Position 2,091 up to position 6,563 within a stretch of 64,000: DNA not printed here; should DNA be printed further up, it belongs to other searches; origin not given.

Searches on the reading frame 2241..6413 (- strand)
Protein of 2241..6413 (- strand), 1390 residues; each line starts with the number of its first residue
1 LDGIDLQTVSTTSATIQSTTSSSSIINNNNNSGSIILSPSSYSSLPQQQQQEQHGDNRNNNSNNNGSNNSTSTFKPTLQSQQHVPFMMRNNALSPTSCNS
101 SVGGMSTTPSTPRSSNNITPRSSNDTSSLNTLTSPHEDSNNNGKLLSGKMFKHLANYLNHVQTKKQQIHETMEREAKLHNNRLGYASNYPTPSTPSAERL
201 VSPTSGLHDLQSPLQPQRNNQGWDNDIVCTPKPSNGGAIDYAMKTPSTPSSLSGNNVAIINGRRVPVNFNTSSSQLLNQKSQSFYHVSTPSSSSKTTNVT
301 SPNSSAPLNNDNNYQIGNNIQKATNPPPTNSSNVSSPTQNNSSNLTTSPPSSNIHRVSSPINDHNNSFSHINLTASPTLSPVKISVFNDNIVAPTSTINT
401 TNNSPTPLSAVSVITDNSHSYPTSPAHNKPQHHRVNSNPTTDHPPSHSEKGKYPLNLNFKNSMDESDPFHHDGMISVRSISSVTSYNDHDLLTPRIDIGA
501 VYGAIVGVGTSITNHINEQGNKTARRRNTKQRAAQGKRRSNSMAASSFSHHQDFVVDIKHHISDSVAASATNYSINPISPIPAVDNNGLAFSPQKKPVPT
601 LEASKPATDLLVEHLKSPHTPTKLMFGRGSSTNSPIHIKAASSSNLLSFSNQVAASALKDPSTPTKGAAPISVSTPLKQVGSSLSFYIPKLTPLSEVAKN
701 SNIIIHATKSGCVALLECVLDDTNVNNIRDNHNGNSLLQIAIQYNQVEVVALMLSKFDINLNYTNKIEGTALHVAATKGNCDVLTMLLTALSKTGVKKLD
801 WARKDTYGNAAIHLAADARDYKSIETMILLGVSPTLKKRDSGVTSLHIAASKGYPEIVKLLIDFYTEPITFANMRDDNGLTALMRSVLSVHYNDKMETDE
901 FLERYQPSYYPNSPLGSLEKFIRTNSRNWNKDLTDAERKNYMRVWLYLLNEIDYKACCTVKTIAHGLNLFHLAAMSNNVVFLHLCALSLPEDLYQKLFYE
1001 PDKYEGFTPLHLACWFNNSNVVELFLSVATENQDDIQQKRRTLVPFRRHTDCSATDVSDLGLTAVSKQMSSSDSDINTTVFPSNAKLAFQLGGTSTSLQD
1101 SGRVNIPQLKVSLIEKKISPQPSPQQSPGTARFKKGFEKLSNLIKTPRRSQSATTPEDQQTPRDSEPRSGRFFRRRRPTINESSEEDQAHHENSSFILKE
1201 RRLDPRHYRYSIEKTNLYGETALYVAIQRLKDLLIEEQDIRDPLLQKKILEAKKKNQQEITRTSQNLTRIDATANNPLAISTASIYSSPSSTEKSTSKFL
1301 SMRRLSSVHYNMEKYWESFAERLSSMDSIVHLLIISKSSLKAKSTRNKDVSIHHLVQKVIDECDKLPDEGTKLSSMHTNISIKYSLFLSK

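Call 8: search_protein_families(library=pfam, proteins=[window:2241-6413:-], max_evalue=0.001)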
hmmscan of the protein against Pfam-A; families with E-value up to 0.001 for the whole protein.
window:2241-6413:- (1390 aa): 5 families
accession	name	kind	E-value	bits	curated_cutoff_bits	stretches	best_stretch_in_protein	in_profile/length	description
PF12796.13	Ank_2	-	7e-28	97.5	27.3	4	812-891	1-72/90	Ankyrin repeats (3 copies)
PF13637.12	Ank_4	-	1.2e-21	76.8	22.7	2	739-788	2-50/50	Ankyrin repeats (many copies)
PF00023.36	Ank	-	2.1e-21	75.2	21.1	0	1006-1026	2-22/33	Ankyrin repeat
PF13857.12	Ank_5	-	4e-19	68.9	27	1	838-883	12-53/56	Ankyrin repeats (many copies)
PF13606.12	Ank_3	-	9.5e-17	59.6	22.3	0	842-865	2-24/30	Ankyrin repeat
